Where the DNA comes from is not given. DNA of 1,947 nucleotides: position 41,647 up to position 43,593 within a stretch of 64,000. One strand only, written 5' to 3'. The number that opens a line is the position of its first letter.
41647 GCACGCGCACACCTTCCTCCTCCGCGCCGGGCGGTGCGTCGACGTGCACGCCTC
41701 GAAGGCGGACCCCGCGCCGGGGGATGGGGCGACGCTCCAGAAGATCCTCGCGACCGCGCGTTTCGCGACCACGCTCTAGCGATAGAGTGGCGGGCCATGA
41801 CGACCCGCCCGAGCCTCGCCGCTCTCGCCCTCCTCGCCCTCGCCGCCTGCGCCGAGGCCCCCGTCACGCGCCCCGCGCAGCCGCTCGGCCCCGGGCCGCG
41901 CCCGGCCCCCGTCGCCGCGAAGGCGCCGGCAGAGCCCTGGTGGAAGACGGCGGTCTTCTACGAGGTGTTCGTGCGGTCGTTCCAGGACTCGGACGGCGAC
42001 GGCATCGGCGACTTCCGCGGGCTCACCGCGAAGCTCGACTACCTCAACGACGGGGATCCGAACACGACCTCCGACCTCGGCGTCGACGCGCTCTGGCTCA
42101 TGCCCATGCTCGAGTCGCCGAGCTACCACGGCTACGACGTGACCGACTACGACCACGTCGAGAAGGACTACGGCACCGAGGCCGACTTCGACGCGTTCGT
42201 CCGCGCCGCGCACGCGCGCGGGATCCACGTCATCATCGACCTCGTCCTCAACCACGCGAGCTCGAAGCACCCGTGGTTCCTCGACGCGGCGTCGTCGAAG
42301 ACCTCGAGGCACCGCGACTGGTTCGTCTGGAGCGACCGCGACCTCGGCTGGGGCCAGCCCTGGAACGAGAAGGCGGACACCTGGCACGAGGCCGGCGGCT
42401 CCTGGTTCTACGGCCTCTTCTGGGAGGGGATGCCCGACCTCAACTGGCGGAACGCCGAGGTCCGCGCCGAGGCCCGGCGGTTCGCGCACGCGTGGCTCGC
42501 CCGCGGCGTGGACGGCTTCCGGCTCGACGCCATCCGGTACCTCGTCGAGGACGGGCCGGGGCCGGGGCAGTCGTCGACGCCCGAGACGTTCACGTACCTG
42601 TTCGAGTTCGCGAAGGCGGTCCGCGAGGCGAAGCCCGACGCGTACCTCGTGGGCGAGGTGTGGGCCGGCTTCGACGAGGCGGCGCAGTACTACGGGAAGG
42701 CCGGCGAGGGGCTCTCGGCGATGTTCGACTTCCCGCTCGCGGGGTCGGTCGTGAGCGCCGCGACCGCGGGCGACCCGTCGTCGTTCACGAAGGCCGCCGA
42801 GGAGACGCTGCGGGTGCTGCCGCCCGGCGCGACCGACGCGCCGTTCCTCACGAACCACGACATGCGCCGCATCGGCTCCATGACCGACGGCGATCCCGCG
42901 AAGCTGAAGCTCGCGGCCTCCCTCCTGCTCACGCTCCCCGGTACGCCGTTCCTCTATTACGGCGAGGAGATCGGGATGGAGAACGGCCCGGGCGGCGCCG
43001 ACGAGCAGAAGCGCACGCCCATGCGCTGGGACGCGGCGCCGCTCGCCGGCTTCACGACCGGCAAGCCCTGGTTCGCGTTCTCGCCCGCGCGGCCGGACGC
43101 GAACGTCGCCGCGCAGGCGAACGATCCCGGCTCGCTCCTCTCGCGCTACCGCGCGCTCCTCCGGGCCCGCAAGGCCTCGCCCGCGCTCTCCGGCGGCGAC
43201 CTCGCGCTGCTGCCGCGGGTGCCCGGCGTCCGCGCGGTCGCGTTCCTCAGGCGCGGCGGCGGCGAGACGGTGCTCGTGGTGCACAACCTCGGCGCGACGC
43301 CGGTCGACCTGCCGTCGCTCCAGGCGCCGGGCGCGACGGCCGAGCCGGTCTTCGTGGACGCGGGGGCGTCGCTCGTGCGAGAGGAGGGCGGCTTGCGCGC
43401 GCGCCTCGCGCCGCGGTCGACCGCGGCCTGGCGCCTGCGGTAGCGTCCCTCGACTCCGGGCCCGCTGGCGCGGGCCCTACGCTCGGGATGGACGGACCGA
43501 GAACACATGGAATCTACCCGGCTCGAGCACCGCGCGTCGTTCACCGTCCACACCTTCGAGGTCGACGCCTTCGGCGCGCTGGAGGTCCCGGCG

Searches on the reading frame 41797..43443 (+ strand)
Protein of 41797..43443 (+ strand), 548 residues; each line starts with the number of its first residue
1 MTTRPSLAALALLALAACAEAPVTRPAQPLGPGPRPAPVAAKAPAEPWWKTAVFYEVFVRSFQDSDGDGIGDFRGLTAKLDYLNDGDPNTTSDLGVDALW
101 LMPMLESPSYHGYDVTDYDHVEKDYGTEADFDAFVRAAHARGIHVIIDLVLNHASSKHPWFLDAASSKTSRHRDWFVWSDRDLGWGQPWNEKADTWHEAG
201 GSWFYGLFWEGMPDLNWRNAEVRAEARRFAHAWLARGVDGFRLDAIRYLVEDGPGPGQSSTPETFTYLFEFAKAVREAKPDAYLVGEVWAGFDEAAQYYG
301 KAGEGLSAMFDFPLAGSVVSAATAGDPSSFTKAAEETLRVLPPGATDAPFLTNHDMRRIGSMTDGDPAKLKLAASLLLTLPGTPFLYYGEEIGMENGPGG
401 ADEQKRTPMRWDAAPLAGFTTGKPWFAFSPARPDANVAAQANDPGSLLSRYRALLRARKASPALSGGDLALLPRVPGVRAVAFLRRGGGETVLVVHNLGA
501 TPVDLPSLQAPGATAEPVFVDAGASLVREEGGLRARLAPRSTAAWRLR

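Call 26: search_protein_families(library=pfam, proteins=[window:41797-43443:+], max_evalue=0.00001)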
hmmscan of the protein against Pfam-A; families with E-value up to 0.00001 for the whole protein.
window:41797-43443:+ (548 aa): 2 families
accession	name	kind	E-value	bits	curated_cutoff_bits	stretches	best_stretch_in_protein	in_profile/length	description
PF00128.31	Alpha-amylase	-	4.1e-97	326.7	22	1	57-466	2-445/446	Alpha amylase, catalytic domain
PF11941.14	DUF3459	-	2.3e-08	34.8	22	1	451-543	2-88/90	Domain of unknown function (DUF3459)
